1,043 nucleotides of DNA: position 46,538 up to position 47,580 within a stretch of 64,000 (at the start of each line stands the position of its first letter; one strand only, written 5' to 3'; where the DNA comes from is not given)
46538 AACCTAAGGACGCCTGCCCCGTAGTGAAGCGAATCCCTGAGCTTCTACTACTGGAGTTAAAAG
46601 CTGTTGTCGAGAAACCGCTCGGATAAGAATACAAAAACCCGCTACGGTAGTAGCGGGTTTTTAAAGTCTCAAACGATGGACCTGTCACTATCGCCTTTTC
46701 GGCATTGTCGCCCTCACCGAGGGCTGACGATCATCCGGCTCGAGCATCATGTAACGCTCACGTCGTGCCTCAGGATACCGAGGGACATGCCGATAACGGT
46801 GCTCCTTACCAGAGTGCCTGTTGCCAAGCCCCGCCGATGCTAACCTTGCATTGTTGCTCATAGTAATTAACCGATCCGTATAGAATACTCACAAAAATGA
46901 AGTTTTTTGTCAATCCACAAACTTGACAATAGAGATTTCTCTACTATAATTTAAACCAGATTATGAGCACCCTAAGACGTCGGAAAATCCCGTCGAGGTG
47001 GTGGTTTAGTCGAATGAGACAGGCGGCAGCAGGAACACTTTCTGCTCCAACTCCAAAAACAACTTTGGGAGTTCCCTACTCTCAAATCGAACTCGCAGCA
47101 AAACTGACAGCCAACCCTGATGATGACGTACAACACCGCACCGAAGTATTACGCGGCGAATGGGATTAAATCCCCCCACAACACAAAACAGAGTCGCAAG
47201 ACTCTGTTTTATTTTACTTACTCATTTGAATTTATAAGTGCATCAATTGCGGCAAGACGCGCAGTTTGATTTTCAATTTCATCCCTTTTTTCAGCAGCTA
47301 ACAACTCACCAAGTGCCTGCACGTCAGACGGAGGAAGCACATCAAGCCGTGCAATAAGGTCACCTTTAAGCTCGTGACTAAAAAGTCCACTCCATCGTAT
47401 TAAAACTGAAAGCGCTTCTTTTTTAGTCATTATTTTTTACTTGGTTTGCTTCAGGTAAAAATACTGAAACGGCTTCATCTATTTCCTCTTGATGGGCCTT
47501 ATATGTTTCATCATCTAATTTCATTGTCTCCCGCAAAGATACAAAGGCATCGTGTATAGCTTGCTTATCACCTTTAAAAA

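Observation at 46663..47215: Pair of divergent ~250-nt transcription units driven from an inverted-repeat promoter pair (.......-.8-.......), each beginning ATGAGCA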

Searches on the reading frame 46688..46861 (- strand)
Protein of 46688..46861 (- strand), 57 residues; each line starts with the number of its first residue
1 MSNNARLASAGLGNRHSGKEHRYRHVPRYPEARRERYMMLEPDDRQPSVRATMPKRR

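Call 12: search_protein_families(library=pfam, proteins=[window:46688-46861:-], max_evalue=1)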
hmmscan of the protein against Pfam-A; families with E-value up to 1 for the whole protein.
window:46688-46861:- (57 aa): 0 families

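Call 13: search_protein_families(library=ncbifam, proteins=[window:46688-46861:-], max_evalue=1)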
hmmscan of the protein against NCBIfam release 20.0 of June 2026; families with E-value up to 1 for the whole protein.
window:46688-46861:- (57 aa): 0 families

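Call 41: list_cluster_members(proteins=[window:46688-46858:-, window:46963-47166:+, window:47218-47427:-, window:47423-47974:-, window:46604-46840:+, window:46705-46860:+, window:46090-46533:+])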
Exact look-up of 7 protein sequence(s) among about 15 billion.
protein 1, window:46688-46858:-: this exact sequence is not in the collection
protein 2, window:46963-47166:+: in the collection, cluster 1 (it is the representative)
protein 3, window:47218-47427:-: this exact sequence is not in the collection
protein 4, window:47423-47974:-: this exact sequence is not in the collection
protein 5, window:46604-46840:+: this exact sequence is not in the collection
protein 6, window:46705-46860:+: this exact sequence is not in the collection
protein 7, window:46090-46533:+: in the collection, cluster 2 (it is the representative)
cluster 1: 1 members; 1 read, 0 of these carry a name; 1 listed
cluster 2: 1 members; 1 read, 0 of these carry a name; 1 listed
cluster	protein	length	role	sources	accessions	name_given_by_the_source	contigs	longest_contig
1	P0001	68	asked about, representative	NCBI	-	-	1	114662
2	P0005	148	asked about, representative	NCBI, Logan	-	-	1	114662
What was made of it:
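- The left gene is not in the protein collection under any source for this genome (call 41).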

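Call 47: find_homologous_proteins(query=P0005, max_evalue=1e-40)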
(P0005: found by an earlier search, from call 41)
Query P0005 (148 aa): 436 proteins with E <= 1e-40 among 1468 candidates; the best 120 are listed.
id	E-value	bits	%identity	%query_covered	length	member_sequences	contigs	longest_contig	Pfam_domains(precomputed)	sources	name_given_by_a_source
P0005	6.1e-82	290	100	100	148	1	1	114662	PF09424.16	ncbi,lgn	-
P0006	4.1e-78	277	95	100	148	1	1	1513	PF09424.16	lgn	-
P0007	3.0e-74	265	92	99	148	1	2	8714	PF09424.16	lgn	-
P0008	6.9e-73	260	100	90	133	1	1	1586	PF09424.16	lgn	-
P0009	2.5e-64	233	81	100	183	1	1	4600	PF09424.16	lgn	-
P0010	1.6e-62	227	80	99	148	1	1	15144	PF09424.16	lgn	-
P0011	3.8e-62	226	78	99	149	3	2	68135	PF09424.16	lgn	-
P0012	3.2e-52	194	67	99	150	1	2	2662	PF09424.16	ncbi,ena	-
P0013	6.3e-51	189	67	99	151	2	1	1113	PF09424.16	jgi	-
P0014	7.6e-51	189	65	99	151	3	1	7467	PF09424.16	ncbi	-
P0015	7.8e-51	189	66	99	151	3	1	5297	PF09424.16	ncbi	-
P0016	8.7e-51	189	66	99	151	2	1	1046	PF09424.16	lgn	-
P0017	2.2e-50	188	65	99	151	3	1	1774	PF09424.16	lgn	-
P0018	4.0e-50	187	65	99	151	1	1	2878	PF09424.16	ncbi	-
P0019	4.2e-50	187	66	100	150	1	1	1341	PF09424.16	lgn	-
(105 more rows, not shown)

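Call 48: find_encoding_contigs(protein=P0006, flank=3000, max_places=3)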
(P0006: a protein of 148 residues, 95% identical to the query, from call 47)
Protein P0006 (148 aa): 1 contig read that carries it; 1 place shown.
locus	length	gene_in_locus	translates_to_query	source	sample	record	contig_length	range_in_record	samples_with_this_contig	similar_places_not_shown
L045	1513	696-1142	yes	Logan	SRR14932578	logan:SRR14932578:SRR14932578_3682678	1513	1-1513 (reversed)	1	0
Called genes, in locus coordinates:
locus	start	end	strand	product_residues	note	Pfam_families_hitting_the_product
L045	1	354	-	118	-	?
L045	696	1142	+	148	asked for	PF09424:YqeY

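Call 49: find_encoding_contigs(protein=P0007, flank=3000, max_places=3)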
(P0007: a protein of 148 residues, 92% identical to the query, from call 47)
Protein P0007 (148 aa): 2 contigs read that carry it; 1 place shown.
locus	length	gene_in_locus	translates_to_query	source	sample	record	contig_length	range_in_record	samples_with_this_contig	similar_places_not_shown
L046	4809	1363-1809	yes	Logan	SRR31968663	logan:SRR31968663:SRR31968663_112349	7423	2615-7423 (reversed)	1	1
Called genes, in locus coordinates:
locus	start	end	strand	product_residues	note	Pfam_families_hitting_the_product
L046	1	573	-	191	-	?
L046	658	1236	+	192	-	-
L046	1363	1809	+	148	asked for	PF09424:YqeY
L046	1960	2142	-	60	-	-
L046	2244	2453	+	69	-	-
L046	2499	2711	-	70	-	-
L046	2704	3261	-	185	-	-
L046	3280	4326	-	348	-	-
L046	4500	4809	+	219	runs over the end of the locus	-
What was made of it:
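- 46688..46861 (-): Leftward gene: 57-aa Arg/His-rich protein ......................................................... (stop codon included). It was called as a gene in L046 (call 49).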

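Call 50: find_encoding_contigs(protein=P0009, flank=3000, max_places=3)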
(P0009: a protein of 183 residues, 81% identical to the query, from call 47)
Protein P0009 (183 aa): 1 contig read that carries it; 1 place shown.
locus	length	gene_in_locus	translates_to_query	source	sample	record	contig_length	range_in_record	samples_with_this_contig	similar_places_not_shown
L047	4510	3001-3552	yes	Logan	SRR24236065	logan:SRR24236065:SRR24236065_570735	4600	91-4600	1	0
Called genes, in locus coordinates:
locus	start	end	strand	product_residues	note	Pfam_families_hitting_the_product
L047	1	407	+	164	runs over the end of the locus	?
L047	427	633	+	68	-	-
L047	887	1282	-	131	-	PF00829:Ribosomal_L21p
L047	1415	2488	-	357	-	PF02646:RmuC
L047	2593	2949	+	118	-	-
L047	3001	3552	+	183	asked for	PF09424:YqeY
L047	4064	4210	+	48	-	-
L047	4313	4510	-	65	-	?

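Call 51: find_encoding_contigs(protein=P0010, flank=3000, max_places=3)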
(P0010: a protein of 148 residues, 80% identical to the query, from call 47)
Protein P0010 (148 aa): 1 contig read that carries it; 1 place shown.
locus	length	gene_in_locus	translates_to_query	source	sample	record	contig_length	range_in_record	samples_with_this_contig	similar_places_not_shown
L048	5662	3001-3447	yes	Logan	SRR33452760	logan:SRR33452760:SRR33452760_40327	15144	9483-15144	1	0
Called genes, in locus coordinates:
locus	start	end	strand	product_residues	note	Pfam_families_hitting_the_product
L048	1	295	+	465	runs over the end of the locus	PF00772:DnaB, PF03796:DnaB_C, PF13481:AAA_25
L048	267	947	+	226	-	PF21176:RecR_HhH, PF01751:Toprim (weak), PF13662:Toprim_4, PF21175:RecR_C (weak)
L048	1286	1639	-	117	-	PF00829:Ribosomal_L21p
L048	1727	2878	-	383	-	PF02646:RmuC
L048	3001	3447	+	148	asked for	PF09424:YqeY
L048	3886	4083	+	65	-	-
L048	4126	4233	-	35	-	-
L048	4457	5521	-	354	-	PF20686:CsoSCA_cat (faint)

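Call 60: search_protein_families(library=pfam, alignment_id=A2, max_evalue=10)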
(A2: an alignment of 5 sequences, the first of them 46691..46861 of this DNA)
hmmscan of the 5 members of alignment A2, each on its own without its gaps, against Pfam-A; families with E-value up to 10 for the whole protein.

A. member 1, window:46691-46861:- (57 aa): 0 families

B. families by the number of members that match (of 5 scanned): 0 families

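Call 62: search_solved_structures(query=A2, max_evalue=10)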
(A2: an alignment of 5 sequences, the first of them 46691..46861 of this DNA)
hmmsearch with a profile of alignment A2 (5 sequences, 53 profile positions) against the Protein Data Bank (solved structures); distinct sequences matched with E-value up to 10: 1.
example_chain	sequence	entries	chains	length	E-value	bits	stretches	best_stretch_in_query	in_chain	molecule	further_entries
2kkv_A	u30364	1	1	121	2.8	11.4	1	11-28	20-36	Integrase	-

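Call 63: search_protein_families(library=phrogs, proteins=[window:46691-46861:-, L046:1963-2142:-, L046:2244-2450:+, L047:3739-3921:-, L047:4019-4207:+, L048:3605-3784:-, L048:3886-4080:+], max_evalue=1)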
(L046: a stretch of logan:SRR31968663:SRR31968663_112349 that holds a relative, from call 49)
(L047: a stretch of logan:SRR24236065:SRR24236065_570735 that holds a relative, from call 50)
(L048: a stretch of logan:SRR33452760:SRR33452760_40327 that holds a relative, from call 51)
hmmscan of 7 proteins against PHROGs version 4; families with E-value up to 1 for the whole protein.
window:46691-46861:- (57 aa): 0 families

L046:1963-2142:- (60 aa): 0 families

L046:2244-2450:+ (69 aa): 0 families

L047:3739-3921:- (61 aa): 0 families

L047:4019-4207:+ (63 aa): 1 family
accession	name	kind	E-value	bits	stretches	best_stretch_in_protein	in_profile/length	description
phrog_2045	-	unknown function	0.047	14.1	1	6-43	205-242/299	-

L048:3605-3784:- (60 aa): 0 families

L048:3886-4080:+ (65 aa): 0 families

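Call 64: search_protein_families(library=padloc, proteins=[window:46691-46861:-, L046:1963-2142:-, L046:2244-2450:+, L047:3739-3921:-, L047:4019-4207:+, L048:3605-3784:-, L048:3886-4080:+], max_evalue=1)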
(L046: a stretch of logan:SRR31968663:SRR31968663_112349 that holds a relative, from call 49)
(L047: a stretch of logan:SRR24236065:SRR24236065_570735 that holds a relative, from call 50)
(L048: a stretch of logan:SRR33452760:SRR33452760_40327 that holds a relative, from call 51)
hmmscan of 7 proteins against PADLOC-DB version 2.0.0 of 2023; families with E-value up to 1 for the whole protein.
window:46691-46861:- (57 aa): 0 families

L046:1963-2142:- (60 aa): 0 families

L046:2244-2450:+ (69 aa): 0 families

L047:3739-3921:- (61 aa): 0 families

L047:4019-4207:+ (63 aa): 0 families

L048:3605-3784:- (60 aa): 0 families

L048:3886-4080:+ (65 aa): 0 families

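Call 77: predict_structure(protein=window:46691-46861:-)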
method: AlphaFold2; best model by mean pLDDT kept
length: 57 residues; sequences in the alignment: 1
mean_pLDDT: 63.0   pTM: 0.14
mean pLDDT of the five models: 63.0, 62.4, 59.5, 57.7, 53.0
residues with pLDDT >= 90: 0; 70-90: 10; 50-70: 45; < 50: 2
segments of 3 or more residues with pLDDT < 50: none
pLDDT, mean of each block of 10 residues (from residue 1): 61 61 68 60 61 70
secondary structure, 60 per line:
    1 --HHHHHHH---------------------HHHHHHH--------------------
elements in order: H3-9 H31-37

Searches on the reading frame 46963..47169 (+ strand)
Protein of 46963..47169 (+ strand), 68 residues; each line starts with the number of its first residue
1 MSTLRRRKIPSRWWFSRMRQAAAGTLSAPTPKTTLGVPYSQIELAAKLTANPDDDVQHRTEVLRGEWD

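Call 12: search_protein_families(library=pfam, proteins=[window:46963-47169:+], max_evalue=1)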
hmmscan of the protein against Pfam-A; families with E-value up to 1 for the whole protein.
window:46963-47169:+ (68 aa): 0 families

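Call 13: search_protein_families(library=ncbifam, proteins=[window:46963-47169:+], max_evalue=1)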
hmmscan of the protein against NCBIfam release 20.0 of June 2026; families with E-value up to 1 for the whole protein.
window:46963-47169:+ (68 aa): 0 families

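Call 21: find_homologous_proteins(query=window:46963-47166:+, max_evalue=0.1)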
Query window:46963-47166:+ (68 aa): 2 proteins with E <= 0.1 among 2 candidates.
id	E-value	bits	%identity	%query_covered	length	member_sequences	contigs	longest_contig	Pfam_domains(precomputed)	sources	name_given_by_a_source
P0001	1.5e-38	147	100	100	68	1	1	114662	-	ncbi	-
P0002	4.0e-25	105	100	75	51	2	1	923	-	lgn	-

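Call 31: find_homologous_proteins(query=A1, max_evalue=10)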
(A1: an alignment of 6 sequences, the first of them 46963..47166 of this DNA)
Query A1 (6 sequences) (68 aa, profile of the alignment): 4 proteins with E <= 10 among 239 candidates.
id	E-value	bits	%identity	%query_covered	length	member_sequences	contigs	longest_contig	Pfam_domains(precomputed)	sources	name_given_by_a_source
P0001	6.1e-19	86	100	100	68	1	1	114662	-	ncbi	-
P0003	7.1e-19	86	-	-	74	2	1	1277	-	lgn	-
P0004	4.3e-14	70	58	18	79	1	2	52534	-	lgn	-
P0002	4.2e-9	54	100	75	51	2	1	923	-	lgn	-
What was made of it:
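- Tried and rejected: Word-indexed protein searches with the 68-aa protein and the family alignment: almost only self hits (calls 21, 31).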

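Call 33: find_encoding_contigs(protein=P0001, flank=2500, max_places=4)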
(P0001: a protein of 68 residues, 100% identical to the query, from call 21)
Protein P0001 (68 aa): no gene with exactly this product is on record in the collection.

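Call 34: find_encoding_contigs(protein=P0003, flank=2500, max_places=4)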
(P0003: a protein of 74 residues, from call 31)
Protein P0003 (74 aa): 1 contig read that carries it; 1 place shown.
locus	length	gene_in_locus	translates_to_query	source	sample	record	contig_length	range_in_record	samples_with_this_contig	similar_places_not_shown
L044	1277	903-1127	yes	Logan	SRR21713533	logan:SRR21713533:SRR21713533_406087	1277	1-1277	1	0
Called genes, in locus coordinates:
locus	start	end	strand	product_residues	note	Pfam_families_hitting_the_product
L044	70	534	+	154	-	PF09424:YqeY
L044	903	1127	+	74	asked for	-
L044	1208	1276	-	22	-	?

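Call 59: search_protein_families(library=pfam, alignment_id=A3, max_evalue=10)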
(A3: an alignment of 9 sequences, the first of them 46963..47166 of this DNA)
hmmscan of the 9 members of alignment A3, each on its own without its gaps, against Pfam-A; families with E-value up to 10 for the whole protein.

A. member 1, window:46963-47166:+ (68 aa): 0 families

B. families by the number of members that match (of 9 scanned): 0 families
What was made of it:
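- On Known protein families (Pfam, NCBIfam, PHROGs, PADLOC, PDB sequences), including ribosomal bS21: No hit for either family (calls 12, 13, 59, 60, 63, 64).
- Closest known: Small basic ribosomal protein bS21. Different: No sequence similarity: none of the nine rightward-family members or five leftward-family members gives any Pfam hit at E <= 10 (calls 59, 60), so none matches Pfam's bS21 family.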

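Call 61: search_solved_structures(query=A3, max_evalue=10)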
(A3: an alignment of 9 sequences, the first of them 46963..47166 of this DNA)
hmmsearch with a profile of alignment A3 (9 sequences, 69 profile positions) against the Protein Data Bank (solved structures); distinct sequences matched with E-value up to 10: 3.
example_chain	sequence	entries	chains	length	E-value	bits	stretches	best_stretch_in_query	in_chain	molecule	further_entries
9e78_1o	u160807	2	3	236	0.05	17.4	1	36-69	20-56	DMIP3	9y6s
6rd4_1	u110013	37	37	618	4.5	11.2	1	6-32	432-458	ATP synthase associated protein ASA1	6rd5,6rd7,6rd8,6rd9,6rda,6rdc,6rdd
7avh_A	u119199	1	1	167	9.6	10.1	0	22-62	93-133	LPXTG cell wall surface protein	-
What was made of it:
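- On Known protein families (Pfam, NCBIfam, PHROGs, PADLOC, PDB sequences), including ribosomal bS21: The best PDB profile hits have E = 0.05 and 2.8 and are unrelated proteins (calls 61, 62).
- No known family matches (calls 12, 13, 59-64), so the nucleic-acid-binding function is only an inference from composition. No DNA-binding domain was detected (calls 12, 13, 59-62).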

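Call 63: search_protein_families(library=phrogs, proteins=[window:46963-47166:+, L046:1963-2142:-, L046:2244-2450:+, L047:3739-3921:-, L047:4019-4207:+, L048:3605-3784:-, L048:3886-4080:+], max_evalue=1)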
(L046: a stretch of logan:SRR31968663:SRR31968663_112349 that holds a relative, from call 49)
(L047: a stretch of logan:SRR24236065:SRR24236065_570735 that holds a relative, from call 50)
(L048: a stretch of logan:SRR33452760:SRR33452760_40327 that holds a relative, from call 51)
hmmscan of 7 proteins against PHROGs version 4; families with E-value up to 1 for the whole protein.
window:46963-47166:+ (68 aa): 1 family
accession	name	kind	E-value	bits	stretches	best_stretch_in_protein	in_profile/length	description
phrog_25674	-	unknown function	0.26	12.2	1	9-48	15-53/69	-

L046:1963-2142:- (60 aa): 0 families

L046:2244-2450:+ (69 aa): 0 families

L047:3739-3921:- (61 aa): 0 families

L047:4019-4207:+ (63 aa): 1 family
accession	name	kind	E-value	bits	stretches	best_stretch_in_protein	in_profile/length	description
phrog_2045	-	unknown function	0.047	14.1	1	6-43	205-242/299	-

L048:3605-3784:- (60 aa): 0 families

L048:3886-4080:+ (65 aa): 0 families

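Call 64: search_protein_families(library=padloc, proteins=[window:46963-47166:+, L046:1963-2142:-, L046:2244-2450:+, L047:3739-3921:-, L047:4019-4207:+, L048:3605-3784:-, L048:3886-4080:+], max_evalue=1)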
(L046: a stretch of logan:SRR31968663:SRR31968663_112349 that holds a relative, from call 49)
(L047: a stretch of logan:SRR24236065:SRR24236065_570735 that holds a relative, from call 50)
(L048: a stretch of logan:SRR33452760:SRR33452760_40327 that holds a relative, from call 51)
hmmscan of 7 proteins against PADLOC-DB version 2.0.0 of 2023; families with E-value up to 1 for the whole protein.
window:46963-47166:+ (68 aa): 0 families

L046:1963-2142:- (60 aa): 0 families

L046:2244-2450:+ (69 aa): 0 families

L047:3739-3921:- (61 aa): 0 families

L047:4019-4207:+ (63 aa): 0 families

L048:3605-3784:- (60 aa): 0 families

L048:3886-4080:+ (65 aa): 0 families

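Call 72: predict_structure(alignment_id=A5)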
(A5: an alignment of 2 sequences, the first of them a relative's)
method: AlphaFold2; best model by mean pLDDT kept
length: 68 residues; sequences in the alignment: 2
mean_pLDDT: 58.8   pTM: 0.23
mean pLDDT of the five models: 58.8, 57.9, 57.9, 54.8, 54.8
residues with pLDDT >= 90: 0; 70-90: 11; 50-70: 46; < 50: 11
segments of 3 or more residues with pLDDT < 50: none
pLDDT, mean of each block of 10 residues (from residue 1): 58 76 57 62 54 49 54
secondary structure, 60 per line:
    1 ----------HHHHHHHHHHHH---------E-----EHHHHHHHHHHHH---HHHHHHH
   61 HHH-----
elements in order: H11-22 H39-50 H54-63
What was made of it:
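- AlphaFold models are low-confidence (pLDDT 59 and 63; calls 72, 77).
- Tried and rejected: This is too poor for fold searches, which were therefore not run (calls 72, 77).
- Both products are basic, and the right one is predicted to have three short helices (call 72, low confidence).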

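Call 75: search_protein_representatives(alignment_id=A5)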
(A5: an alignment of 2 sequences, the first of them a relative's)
Query: 2 sequences, 78 profile positions. Proteins with E-value up to 0.001 (for the whole library): 6; up to 1e-10: 2; up to 1e-30: 1. The best 6 are listed.
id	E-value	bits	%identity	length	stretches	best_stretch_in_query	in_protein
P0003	2.9e-37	142.7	-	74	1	1-78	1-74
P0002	2.5e-22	94.8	-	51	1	25-78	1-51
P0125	2.6e-07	46.7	-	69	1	11-78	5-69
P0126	2.6e-06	43.5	-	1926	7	19-63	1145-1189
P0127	2.3e-04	37.3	-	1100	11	33-65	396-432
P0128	3.8e-04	36.6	-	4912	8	23-61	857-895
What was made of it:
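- Tried and rejected: The exhaustive profile search gave six hits, three of them spurious long repetitive proteins (call 75).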

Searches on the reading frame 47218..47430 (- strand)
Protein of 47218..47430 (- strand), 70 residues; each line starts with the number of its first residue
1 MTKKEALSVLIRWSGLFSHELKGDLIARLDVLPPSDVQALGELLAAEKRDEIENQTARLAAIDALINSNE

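Call 12: search_protein_families(library=pfam, proteins=[window:47218-47430:-], max_evalue=1)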
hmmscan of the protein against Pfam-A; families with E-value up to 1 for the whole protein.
window:47218-47430:- (70 aa): 1 family
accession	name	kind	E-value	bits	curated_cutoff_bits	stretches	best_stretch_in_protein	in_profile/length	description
PF25691.1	BW3TFN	-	0.028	14.9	27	1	5-56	110-162/174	Baseplate wedge 3 tail fiber network component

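Call 13: search_protein_families(library=ncbifam, proteins=[window:47218-47430:-], max_evalue=1)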
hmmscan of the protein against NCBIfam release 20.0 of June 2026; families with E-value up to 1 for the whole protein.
window:47218-47430:- (70 aa): 0 families

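Call 63: search_protein_families(library=phrogs, proteins=[L046:1963-2142:-, L046:2244-2450:+, L047:3739-3921:-, L047:4019-4207:+, L048:3605-3784:-, L048:3886-4080:+], max_evalue=1)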
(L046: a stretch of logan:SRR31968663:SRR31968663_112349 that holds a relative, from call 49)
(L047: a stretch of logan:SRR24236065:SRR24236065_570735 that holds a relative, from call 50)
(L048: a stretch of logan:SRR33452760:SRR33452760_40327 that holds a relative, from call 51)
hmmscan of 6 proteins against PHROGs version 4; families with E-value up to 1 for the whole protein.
L046:1963-2142:- (60 aa): 0 families

L046:2244-2450:+ (69 aa): 0 families

L047:3739-3921:- (61 aa): 0 families

L047:4019-4207:+ (63 aa): 1 family
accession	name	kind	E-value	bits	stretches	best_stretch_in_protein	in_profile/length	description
phrog_2045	-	unknown function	0.047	14.1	1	6-43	205-242/299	-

L048:3605-3784:- (60 aa): 0 families

L048:3886-4080:+ (65 aa): 0 families

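Call 64: search_protein_families(library=padloc, proteins=[L046:1963-2142:-, L046:2244-2450:+, L047:3739-3921:-, L047:4019-4207:+, L048:3605-3784:-, L048:3886-4080:+, window:47218-47427:-], max_evalue=1)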
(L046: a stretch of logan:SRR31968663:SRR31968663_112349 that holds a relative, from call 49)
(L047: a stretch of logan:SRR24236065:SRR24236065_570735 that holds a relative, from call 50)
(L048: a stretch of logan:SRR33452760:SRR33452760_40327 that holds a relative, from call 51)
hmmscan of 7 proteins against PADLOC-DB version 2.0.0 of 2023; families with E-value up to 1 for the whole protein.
L046:1963-2142:- (60 aa): 0 families

L046:2244-2450:+ (69 aa): 0 families

L047:3739-3921:- (61 aa): 0 families

L047:4019-4207:+ (63 aa): 0 families

L048:3605-3784:- (60 aa): 0 families

L048:3886-4080:+ (65 aa): 0 families

window:47218-47427:- (69 aa): 0 families
